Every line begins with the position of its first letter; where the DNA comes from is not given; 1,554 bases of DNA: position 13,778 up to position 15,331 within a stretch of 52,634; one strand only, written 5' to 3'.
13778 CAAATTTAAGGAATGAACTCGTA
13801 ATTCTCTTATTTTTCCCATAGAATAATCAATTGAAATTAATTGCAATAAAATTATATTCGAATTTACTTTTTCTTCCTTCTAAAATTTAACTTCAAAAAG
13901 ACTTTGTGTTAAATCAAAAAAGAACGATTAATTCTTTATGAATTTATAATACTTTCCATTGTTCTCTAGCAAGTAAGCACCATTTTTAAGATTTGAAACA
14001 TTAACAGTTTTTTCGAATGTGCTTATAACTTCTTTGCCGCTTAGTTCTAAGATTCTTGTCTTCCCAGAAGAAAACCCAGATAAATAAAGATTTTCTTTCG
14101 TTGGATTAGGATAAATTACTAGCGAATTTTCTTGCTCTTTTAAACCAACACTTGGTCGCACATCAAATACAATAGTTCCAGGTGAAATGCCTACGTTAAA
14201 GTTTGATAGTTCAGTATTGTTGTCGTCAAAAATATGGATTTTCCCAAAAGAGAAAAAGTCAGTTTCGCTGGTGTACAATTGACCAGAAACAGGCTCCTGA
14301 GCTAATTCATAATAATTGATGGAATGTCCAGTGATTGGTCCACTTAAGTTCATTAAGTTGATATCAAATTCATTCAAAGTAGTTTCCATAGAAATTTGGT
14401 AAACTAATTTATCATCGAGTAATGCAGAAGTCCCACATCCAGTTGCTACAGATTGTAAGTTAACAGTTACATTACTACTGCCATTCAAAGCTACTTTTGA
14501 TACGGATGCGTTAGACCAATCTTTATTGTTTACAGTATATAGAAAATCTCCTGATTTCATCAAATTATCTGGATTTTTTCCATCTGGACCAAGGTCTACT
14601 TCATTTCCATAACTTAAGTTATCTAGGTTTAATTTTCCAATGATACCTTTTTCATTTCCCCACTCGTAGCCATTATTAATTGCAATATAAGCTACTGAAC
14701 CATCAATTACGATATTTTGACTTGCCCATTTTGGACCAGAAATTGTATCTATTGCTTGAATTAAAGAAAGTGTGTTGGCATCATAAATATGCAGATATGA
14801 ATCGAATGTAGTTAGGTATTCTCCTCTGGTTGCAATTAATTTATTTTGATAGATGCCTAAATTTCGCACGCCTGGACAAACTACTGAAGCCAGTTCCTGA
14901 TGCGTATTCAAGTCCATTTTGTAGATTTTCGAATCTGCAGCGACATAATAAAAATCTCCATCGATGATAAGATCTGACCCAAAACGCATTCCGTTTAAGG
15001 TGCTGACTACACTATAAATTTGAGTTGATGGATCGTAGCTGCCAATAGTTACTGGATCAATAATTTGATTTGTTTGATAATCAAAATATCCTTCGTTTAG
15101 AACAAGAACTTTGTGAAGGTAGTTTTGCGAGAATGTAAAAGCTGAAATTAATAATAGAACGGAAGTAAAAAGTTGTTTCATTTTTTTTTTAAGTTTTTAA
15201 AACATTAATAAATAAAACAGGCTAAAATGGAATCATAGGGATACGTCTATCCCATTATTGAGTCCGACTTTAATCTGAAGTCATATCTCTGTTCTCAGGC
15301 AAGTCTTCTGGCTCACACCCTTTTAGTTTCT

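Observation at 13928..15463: Cobalamin riboswitch controls a T9SS-sorted beta-propeller instead of a B12 transporter: a candidate secreted or surface corrinoid binder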

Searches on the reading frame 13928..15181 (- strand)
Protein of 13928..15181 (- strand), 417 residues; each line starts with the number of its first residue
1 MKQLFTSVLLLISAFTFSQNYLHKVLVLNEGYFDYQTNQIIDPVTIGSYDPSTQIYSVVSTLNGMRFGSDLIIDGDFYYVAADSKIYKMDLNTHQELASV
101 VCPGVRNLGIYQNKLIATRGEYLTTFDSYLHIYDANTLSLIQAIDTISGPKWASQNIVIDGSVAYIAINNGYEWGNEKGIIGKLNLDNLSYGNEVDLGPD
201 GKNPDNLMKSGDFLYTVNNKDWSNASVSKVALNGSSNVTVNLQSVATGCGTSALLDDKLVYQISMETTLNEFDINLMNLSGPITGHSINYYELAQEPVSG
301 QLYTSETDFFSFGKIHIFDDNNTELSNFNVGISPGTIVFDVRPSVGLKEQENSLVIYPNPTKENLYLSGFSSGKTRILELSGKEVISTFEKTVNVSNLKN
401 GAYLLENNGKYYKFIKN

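Call 4: search_protein_families(library=pfam, proteins=[window:13928-15181:-], max_evalue=0.01)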
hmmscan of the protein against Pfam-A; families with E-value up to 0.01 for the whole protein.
window:13928-15181:- (417 aa): 1 family
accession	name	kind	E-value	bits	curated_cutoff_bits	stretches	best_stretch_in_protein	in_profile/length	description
PF18962.6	Por_Secre_tail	-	1.3e-07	32.2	27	1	356-411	1-66/75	Secretion system C-terminal sorting domain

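Call 5: search_protein_families(library=ncbifam, proteins=[window:13928-15181:-], max_evalue=0.01)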
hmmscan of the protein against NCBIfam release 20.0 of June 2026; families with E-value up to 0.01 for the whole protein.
window:13928-15181:- (417 aa): 1 family
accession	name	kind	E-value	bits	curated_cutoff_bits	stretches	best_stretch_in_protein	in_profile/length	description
TIGR04183.1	Por_Secre_tail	domain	6e-05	22.9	23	1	356-417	1-72/72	T9SS type A sorting domain-containing protein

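Call 6: search_solved_structures(query=window:13928-15181:-, max_evalue=10, show_alignments=2)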
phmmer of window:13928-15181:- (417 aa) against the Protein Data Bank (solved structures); distinct sequences matched with E-value up to 10: 8.
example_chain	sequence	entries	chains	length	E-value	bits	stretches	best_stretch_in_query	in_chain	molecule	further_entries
8pju_A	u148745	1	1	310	0.00012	24.3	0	45-82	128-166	SAKe6DEtal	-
7jil_n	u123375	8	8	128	0.027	16.6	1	227-287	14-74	30S ribosomal protein S9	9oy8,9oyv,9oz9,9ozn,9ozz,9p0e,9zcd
7pzj_A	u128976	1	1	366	0.24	13.4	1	342-416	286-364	Lipase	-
8pjx_A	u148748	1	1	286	0.32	13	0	45-81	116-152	SAKe6FR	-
9l4j_B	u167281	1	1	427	1.2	11.2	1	334-394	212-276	Transducin-like enhancer protein 6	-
9w2m_B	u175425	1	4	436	1.2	11.2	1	334-394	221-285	Transducin-like enhancer protein 6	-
8xi3_B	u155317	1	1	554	1.7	10.7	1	334-394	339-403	Transducin-like enhancer protein 6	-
12dl_HB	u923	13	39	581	1.8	10.6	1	334-394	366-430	Transducin-like enhancer protein 6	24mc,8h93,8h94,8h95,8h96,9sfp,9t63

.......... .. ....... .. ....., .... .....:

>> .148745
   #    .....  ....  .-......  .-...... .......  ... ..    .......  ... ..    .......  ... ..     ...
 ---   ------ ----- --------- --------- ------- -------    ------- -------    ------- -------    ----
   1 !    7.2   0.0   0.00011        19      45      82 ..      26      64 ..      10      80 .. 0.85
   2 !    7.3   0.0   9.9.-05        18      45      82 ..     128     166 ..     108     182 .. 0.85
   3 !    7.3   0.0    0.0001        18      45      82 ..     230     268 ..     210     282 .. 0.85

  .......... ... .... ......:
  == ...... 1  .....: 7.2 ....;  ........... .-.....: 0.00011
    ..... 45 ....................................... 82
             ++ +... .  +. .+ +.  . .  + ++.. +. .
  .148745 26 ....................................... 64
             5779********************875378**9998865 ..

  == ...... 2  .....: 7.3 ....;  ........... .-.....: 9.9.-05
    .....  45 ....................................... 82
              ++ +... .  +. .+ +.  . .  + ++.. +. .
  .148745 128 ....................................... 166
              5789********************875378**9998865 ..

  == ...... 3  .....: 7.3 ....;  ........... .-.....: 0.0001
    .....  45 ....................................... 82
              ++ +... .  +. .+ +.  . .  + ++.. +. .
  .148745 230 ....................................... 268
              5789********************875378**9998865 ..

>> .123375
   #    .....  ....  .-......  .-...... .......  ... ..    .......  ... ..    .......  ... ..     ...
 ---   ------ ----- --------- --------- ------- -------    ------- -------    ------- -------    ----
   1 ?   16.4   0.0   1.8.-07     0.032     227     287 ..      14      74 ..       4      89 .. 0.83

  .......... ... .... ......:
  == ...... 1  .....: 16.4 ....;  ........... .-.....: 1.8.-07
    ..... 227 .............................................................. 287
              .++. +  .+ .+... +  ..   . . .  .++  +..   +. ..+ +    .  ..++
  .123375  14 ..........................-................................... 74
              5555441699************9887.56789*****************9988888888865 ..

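Call 7: find_homologous_proteins(query=window:13928-15181:-, max_evalue=0.001)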
Query window:13928-15181:- (417 aa): 1302 proteins with E <= 0.001 among 6501 candidates; the best 120 are listed.
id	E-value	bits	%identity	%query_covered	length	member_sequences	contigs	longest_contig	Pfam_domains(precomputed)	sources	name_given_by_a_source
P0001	4.5e-265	897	97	100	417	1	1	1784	PF18962.8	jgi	jgi:hypothetical protein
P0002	1.0e-263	892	97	100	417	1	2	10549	PF18962.8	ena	-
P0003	2.9e-263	891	96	100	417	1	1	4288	PF18962.8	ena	-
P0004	3.7e-263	890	96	100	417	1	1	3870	PF18962.8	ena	-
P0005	4.3e-263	890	96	100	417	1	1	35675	PF18962.8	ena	-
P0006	1.2e-262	889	96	100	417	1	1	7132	PF18962.8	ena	-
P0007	1.6e-262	888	96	100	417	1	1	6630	PF18962.8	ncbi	-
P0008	2.3e-262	888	96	100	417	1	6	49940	PF18962.8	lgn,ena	-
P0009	2.4e-262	888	95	100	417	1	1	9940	PF18962.8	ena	-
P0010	3.1e-262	887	96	100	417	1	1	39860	PF18962.8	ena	-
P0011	4.1e-262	887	96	100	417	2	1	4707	PF18962.8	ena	-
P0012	4.9e-262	887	96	100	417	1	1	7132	PF18962.8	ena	-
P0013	6.0e-262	886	96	100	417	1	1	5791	PF18962.8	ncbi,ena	-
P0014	6.8e-262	886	96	100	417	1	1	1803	PF18962.8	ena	-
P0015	6.8e-262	886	96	100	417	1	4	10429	PF18962.8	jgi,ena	jgi:hypothetical protein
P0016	8.1e-262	886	96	100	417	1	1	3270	PF18962.8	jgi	jgi:hypothetical protein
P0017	8.7e-262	886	95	100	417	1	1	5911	PF18962.8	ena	-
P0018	9.5e-262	886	95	100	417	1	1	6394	PF18962.8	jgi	jgi:hypothetical protein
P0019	9.6e-262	886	96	100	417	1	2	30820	PF18962.8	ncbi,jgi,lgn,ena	jgi:hypothetical protein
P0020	1.2e-261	886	96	100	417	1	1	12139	PF18962.8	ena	-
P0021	1.9e-261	885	96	100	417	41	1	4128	PF18962.8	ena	-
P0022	2.8e-261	884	95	100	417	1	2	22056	PF18962.8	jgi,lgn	jgi:hypothetical protein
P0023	3.3e-261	884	96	100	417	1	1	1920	PF18962.8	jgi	jgi:hypothetical protein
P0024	4.9e-261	883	95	100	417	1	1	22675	PF18962.8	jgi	jgi:hypothetical protein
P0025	5.1e-261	883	95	100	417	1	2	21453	PF18962.8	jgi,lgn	jgi:hypothetical protein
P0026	5.3e-261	883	95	100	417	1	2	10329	PF18962.8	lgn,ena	-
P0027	5.5e-261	883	96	100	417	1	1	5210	PF18962.8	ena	-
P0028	6.9e-261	883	96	100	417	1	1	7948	PF18962.8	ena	-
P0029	7.7e-261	883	95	100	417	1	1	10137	PF18962.8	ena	-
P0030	1.1e-260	882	95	100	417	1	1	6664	PF18962.8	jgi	jgi:hypothetical protein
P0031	1.3e-260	882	95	100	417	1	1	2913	PF18962.8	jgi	-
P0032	1.4e-260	882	96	100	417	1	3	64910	PF18962.8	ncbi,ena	-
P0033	1.4e-260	882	95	100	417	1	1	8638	PF18962.8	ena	-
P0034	1.6e-260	882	95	100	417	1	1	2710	PF18962.8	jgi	-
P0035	1.9e-260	882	95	100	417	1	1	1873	PF18962.8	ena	-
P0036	2.0e-260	881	95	100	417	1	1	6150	PF18962.8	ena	-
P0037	3.4e-260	881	95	100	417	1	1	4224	PF18962.8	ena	-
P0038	4.2e-260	880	95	100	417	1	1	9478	PF18962.8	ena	-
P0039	4.6e-260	880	95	100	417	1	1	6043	PF18962.8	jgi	jgi:hypothetical protein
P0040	4.9e-260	880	95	100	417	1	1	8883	PF18962.8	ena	-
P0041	5.3e-260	880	95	100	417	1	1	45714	PF18962.8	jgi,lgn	jgi:hypothetical protein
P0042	7.1e-260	880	95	100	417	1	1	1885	PF18962.8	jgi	jgi:hypothetical protein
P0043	7.2e-260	880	95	100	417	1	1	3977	PF18962.8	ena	-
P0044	8.0e-260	879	95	100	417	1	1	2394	PF18962.8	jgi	jgi:hypothetical protein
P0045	8.3e-260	879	95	100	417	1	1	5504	PF18962.8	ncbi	-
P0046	1.0e-259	879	95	100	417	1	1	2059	PF18962.8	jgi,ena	jgi:hypothetical protein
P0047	1.1e-259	879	95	100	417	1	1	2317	PF18962.8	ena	-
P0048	1.4e-259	879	95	100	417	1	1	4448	PF18962.8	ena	-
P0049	1.4e-259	879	95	100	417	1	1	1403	PF18962.8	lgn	-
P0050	1.4e-259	879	95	100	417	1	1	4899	PF18962.8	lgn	-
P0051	1.4e-259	879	95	100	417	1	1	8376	PF18962.8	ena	-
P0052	1.5e-259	879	95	100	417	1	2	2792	PF18962.8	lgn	-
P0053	1.5e-259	879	95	100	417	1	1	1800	PF18962.8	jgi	-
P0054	2.7e-259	878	95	100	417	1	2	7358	PF18962.8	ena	-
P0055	2.9e-259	878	95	100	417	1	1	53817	PF18962.8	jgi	jgi:hypothetical protein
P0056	3.2e-259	877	95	100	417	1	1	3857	PF18962.8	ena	-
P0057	4.5e-259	877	95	100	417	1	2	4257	PF18962.8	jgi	jgi:hypothetical protein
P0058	4.5e-259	877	95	100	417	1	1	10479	PF18962.8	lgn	-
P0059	4.7e-259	877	94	100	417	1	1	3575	PF18962.8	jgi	jgi:hypothetical protein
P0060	4.7e-259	877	95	100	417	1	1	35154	PF18962.8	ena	-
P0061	4.8e-259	877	95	100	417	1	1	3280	PF18962.8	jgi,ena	jgi:hypothetical protein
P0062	7.1e-259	876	95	100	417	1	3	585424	PF18962.8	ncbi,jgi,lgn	jgi:hypothetical protein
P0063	7.7e-259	876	95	100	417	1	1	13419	PF18962.8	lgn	-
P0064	9.5e-259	876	95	100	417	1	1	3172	PF18962.8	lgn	-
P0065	1.1e-258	876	95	100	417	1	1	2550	PF18962.8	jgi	jgi:hypothetical protein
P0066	1.2e-258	876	94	100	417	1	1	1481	PF18962.8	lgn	-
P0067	1.4e-258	875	94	100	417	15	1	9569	PF18962.8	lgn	-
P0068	2.2e-258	875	94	100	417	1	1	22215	PF18962.8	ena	-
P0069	2.6e-258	875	94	100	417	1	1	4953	PF18962.8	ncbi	-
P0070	3.5e-258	874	94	100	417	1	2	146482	PF18962.8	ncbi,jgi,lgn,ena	jgi:hypothetical protein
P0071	3.8e-258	874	94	100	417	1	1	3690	PF18962.8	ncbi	ncbi:MAG: hypothetical protein RL528_1744 [Bacteroidota bacterium]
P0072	4.8e-258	874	95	100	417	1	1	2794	PF18962.8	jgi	-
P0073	5.7e-258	873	95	100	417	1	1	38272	PF18962.8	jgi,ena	jgi:hypothetical protein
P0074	6.3e-258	873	94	100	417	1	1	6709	PF18962.8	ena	-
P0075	7.0e-258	873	94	100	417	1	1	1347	PF18962.8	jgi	-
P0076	8.6e-258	873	94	100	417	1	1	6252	PF18962.8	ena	-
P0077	9.2e-258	873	94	100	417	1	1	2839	PF18962.8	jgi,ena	-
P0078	1.0e-257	873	94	100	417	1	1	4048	PF18962.8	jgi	jgi:hypothetical protein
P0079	1.1e-257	872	94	100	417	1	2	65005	PF18962.8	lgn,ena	-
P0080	2.2e-257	871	94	100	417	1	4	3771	PF18962.8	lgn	-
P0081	5.9e-257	870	94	100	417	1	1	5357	PF18962.8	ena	-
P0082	5.0e-256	867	94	100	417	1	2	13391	PF18962.8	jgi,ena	jgi:hypothetical protein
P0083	5.2e-256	867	93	100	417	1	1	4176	PF18962.8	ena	-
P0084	9.7e-256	866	93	100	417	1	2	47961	PF18962.8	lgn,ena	-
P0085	1.2e-255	866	94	100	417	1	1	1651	PF18962.8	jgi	jgi:hypothetical protein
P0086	1.4e-255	865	93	100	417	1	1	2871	PF18962.8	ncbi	-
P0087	1.8e-253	859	92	100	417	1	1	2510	PF18962.8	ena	-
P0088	2.9e-253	858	92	100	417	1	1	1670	PF18962.8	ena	-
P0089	9.3e-253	856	92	100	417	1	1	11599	PF18962.8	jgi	-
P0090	1.7e-252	855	92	100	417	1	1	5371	PF18962.8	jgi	-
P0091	2.1e-252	855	92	100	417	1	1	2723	PF18962.8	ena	-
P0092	3.7e-252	854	92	100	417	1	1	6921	PF18962.8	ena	-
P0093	5.4e-252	854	92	100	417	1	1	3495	PF18962.8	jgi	jgi:hypothetical protein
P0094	5.8e-252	854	91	100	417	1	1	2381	PF18962.8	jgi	jgi:hypothetical protein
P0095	6.1e-252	854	92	100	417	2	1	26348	PF18962.8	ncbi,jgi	jgi:hypothetical protein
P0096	6.2e-252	854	92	100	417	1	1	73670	PF18962.8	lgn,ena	-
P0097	7.3e-252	853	92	100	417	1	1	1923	PF18962.8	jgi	jgi:hypothetical protein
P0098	7.8e-252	853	92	100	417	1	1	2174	PF18962.8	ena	-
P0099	2.3e-251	852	92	100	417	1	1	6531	PF18962.8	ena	-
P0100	5.7e-251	850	92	100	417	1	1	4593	PF18962.8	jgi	-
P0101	7.9e-251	850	92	100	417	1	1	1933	PF18962.8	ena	-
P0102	9.5e-251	850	92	100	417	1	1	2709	PF18962.8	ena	-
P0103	1.4e-250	849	91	100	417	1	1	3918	PF18962.8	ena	-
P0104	1.4e-250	849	91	100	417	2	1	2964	PF18962.8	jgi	-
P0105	1.5e-250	849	91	100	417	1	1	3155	PF18962.8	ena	-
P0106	1.7e-250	849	91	100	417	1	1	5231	PF18962.8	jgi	-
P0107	2.2e-250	848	91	100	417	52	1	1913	PF18962.8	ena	-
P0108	2.2e-250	848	92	98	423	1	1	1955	PF18962.8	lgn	-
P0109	2.4e-250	848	91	100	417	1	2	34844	PF18962.8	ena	-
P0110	2.5e-250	848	92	100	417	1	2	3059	PF18962.8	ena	-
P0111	3.1e-250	848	91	100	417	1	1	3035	PF18962.8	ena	-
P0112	3.3e-250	848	91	100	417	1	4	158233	PF18962.8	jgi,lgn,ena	-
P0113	3.6e-250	848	91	100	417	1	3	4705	PF18962.8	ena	-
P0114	4.2e-250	847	91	100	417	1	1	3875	PF18962.8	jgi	jgi:hypothetical protein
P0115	4.3e-250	847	91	100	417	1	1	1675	PF18962.8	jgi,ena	jgi:hypothetical protein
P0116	4.5e-250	847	92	100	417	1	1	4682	PF18962.8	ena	-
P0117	4.8e-250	847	91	100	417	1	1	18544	PF18962.8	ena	-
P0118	4.9e-250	847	91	100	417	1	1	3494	PF18962.8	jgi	-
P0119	1.1e-249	846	91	100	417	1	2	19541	PF18962.8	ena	-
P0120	1.8e-249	845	91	100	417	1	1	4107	PF18962.8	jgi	-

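Call 8: search_protein_families(library=pfam, proteins=[window:14123-15181:-], max_evalue=10)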
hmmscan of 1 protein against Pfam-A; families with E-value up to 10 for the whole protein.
window:14123-15181:- (353 aa): 1 family
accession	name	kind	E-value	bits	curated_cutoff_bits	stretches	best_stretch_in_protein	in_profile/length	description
PF08309.17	LVIVD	-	6.9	6.6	20.2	0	154-171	4-21/42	LVIVD repeat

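Call 11: find_related_loci(query=window:13928-15181:-, collection=genome_contigs, flank=10000)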
Query window:13928-15181:- (417 aa) in genome_contigs; peptide patterns used: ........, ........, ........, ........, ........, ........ (x = any residue, [..] = any of these).
209 stretches matched a pattern; 168 encode a relative of the query (tblastn E <= 1e-3); the best 80 are kept; 80 distinct loci.
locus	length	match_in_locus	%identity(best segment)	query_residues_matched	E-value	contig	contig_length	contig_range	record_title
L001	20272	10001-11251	96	1-417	0e+0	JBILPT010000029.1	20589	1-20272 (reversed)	MAG: Crocinitomicaceae bacterium isolate ME2018-04-20_3300034022_group8_bin99 Rohwer_bin791_scaffold_1157_c1, whole geno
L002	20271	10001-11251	94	1-417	0e+0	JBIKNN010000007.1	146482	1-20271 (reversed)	MAG: Crocinitomicaceae bacterium isolate ME2014-10-01_3300034021_group5_bin116 Rohwer_bin756_scaffold_32_c1, whole genom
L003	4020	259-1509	92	1-417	0e+0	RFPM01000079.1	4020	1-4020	MAG: Flavobacteriales bacterium isolate WB4_2_1014 contig_100_78, whole genome shotgun sequence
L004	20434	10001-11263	91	1-417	0e+0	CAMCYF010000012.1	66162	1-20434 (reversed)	MAG: Chitinophaga pinensis isolate MiH-16apr19-171 genome assembly, contig: MiH-16apr19-C562, whole genome shotgun seque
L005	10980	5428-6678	87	1-417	0e+0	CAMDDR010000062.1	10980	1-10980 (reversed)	MAG: Chitinophaga pinensis isolate MaH-09apr19-258 genome assembly, contig: MaH-09apr19-C15140, whole genome shotgun seq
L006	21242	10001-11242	72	1-416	0e+0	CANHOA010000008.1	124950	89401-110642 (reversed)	MAG: Flavobacteriales bacterium isolate RE-20apr16-327 genome assembly, contig: RE-20APR16-C20, whole genome shotgun seq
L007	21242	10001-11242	73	1-416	0e+0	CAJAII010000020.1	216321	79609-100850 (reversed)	MAG: uncultured Flavobacteriales bacterium isolate Loc090519-4m_bin-740 genome assembly, contig: bin-740:20/78, whole ge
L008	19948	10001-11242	73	1-416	0e+0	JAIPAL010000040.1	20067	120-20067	MAG: Crocinitomicaceae bacterium isolate Tobar2m-G15 Tobar2m-C2321, whole genome shotgun sequence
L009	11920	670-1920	69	1-416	0e+0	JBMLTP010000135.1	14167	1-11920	MAG: Crocinitomicaceae bacterium isolate LE_7463 NODE_6037_length_14167_cov_5.355726, whole genome shotgun sequence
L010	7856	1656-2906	70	1-416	0e+0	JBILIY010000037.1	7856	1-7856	MAG: Crocinitomicaceae bacterium isolate ME2017-06-09_3300042875_group7_bin103 Rohwer_bin783_scaffold_4533_c1, whole gen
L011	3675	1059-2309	69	1-416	0e+0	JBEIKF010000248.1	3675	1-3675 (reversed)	MAG: Crocinitomicaceae bacterium isolate Sample-104-S4-bin-11 Sample_104_S4-bin_11-k141_885417, whole genome shotgun seq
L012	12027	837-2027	73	18-416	0e+0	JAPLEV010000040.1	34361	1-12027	MAG: Flavobacteriia bacterium isolate LacPavin_0920_WC12_MAG_36_19 LacPavin_0920_WC12_scaffold_104858, whole genome shot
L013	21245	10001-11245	69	1-416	0e+0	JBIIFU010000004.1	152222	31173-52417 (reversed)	MAG: Crocinitomicaceae bacterium isolate ME2001-06-04pf_3300042445_group1_bin43 Rohwer_bin720_scaffold_21_c1, whole geno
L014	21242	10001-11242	68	1-416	0e+0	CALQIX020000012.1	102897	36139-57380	MAG: Lishizhenia tianjinensis isolate HRSG-E13-bin-27 genome assembly, contig: HRSG-E13-C50, whole genome shotgun sequen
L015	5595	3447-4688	70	1-416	0e+0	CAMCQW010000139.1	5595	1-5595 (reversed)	MAG: Chryseobacterium gleum isolate MaE-04nov19-337 genome assembly, contig: MaE-04nov19-C30695, whole genome shotgun se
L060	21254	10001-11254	61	1-416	8e-170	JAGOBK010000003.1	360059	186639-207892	MAG: Crocinitomicaceae bacterium isolate Go_LeineEff_bin_53 Go_LeineEff_3_length_360059_cov_41.711576, whole genome shot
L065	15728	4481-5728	59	1-409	1e-168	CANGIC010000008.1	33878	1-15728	MAG: Flavobacteriales bacterium isolate Jr-28aug17-78 genome assembly, contig: Jr-28aug17-C1452, whole genome shotgun se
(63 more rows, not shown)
